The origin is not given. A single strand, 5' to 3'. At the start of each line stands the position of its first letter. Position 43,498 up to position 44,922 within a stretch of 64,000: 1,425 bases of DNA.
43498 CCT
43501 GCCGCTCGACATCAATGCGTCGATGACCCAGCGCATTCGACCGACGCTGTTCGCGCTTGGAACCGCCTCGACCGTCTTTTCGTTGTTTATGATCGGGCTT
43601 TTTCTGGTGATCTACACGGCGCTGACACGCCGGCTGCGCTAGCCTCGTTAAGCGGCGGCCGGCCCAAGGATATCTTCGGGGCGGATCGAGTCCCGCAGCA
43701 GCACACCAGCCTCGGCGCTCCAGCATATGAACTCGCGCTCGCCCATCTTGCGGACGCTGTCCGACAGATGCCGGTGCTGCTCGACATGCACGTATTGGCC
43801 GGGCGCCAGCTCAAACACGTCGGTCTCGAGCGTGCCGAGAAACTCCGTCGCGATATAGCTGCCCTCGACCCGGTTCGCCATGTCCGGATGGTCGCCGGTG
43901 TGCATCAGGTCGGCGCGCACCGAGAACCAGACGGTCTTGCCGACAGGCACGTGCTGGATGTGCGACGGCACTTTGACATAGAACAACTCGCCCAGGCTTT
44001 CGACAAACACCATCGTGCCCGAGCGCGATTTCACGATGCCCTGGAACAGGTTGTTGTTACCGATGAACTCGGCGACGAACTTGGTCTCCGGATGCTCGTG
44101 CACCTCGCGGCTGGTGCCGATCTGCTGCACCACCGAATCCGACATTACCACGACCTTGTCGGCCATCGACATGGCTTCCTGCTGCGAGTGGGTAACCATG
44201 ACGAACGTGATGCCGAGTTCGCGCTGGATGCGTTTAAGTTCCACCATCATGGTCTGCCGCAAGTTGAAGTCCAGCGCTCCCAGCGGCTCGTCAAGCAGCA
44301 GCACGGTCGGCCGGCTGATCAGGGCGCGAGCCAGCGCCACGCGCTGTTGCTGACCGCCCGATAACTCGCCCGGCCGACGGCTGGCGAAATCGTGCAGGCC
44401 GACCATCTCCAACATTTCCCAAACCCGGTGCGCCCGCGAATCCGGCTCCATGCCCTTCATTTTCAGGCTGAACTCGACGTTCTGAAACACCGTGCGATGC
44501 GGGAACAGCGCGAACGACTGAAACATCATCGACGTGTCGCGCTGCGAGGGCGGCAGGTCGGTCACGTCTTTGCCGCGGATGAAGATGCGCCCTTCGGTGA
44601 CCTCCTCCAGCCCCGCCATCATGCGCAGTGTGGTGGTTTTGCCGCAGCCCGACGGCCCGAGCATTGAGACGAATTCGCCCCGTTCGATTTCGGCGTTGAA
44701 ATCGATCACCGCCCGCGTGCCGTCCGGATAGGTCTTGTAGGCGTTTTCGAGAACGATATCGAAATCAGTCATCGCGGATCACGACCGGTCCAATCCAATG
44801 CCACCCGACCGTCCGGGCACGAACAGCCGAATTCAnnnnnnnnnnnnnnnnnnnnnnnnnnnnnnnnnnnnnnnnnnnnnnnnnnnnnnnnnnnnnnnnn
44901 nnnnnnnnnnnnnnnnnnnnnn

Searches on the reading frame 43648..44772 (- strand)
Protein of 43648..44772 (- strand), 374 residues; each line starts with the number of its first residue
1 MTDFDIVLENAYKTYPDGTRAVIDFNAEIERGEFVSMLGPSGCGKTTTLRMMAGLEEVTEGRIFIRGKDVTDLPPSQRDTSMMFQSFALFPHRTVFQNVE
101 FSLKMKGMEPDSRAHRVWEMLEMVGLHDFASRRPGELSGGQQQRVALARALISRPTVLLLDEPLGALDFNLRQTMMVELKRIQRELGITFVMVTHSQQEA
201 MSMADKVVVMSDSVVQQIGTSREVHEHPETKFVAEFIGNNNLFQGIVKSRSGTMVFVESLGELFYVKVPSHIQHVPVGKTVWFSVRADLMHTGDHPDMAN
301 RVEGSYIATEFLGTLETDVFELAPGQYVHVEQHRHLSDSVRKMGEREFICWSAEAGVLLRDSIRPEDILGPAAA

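Call 13: search_protein_families(library=ncbifam, proteins=[window:43648-44772:-], max_evalue=0.00001)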
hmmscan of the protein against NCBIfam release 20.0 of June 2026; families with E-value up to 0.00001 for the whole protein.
window:43648-44772:- (374 aa): 184 families (the best 25 are shown)
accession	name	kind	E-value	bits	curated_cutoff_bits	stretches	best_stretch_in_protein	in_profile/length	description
NF006987.0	PRK09452.1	equivalog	4.5e-101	338.3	482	1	7-333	19-344/378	spermidine/putrescine ABC transporter ATP-binding protein PotA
TIGR03265.1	PhnT2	equivalog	3.5e-100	335.7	457.7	1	9-316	8-306/353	putative 2-aminoethylphosphonate ABC transporter ATP-binding protein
TIGR01187.1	potA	subfamily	2.1e-99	332.7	355.6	1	37-357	1-323/325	polyamine ABC transporter ATP-binding protein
NF043075.1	MMSYN1_0197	equivalog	2.3e-93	312.8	550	1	7-248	4-244/341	spermidine/putrescine ABC transporter ATP-binding protein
NF008653.0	PRK11650.1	subfamily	1.4e-90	303.9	432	1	6-313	4-305/357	sn-glycerol-3-phosphate ABC transporter ATP-binding protein UgpC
NF008621.0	PRK11607.1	equivalog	3.1e-89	299.4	613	1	9-359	23-375/377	putrescine ABC transporter ATP-binding subunit PotG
NF008513.0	PRK11432.1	equivalog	1.7e-81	273.9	496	1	6-250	7-250/351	ferric ABC transporter ATP-binding protein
NF008233.0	PRK11000.1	equivalog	2.3e-79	266.9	568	1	6-314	4-310/369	maltose/maltodextrin ABC transporter ATP-binding protein MalK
NF040840.2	tungstate_WtpC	equivalog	2.5e-78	263.8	440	1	23-257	17-252/347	tungstate ABC transporter ATP-binding protein WtpC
TIGR03258.1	PhnT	equivalog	8.1e-78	261.9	499.15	1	19-334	20-335/359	2-aminoethylphosphonate ABC transport system ATP-binding subunit PhnT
TIGR00968.1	3a0106s01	subfamily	6.7e-76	254.9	342.75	1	6-241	1-235/237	sulfate ABC transporter ATP-binding protein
NF040933.2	ABC_arch_GlcV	equivalog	3.8e-74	249.7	450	1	6-254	3-257/357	glucose ABC transporter ATP-binding protein GlcV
NF008105.0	PRK10851.1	equivalog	3.6e-71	239.8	502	1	10-249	7-249/362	sulfate/thiosulfate ABC transporter ATP-binding protein CysA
TIGR01186.1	proV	subfamily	1e-67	228.8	326.6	1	18-246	5-239/363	betaine/proline/choline family ABC transporter ATP-binding protein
NF040729.1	ABC_ATP_SaoA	equivalog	4.6e-58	196.5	360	1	20-213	19-209/248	ABC transporter ATP-binding protein SaoA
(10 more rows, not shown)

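Call 14: search_protein_families(library=pfam, proteins=[window:43648-44772:-], max_evalue=0.0001)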
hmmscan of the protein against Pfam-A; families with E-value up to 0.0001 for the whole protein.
window:43648-44772:- (374 aa): 2 families
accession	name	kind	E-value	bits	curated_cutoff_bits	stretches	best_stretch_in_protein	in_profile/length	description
PF00005.33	ABC_tran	-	4.3e-36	125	25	1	24-164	3-136/137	ABC transporter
PF13304.12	AAA_21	-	9.5e-06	26.3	27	0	133-197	234-300/304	AAA domain, putative AbiEii toxin, Type IV TA system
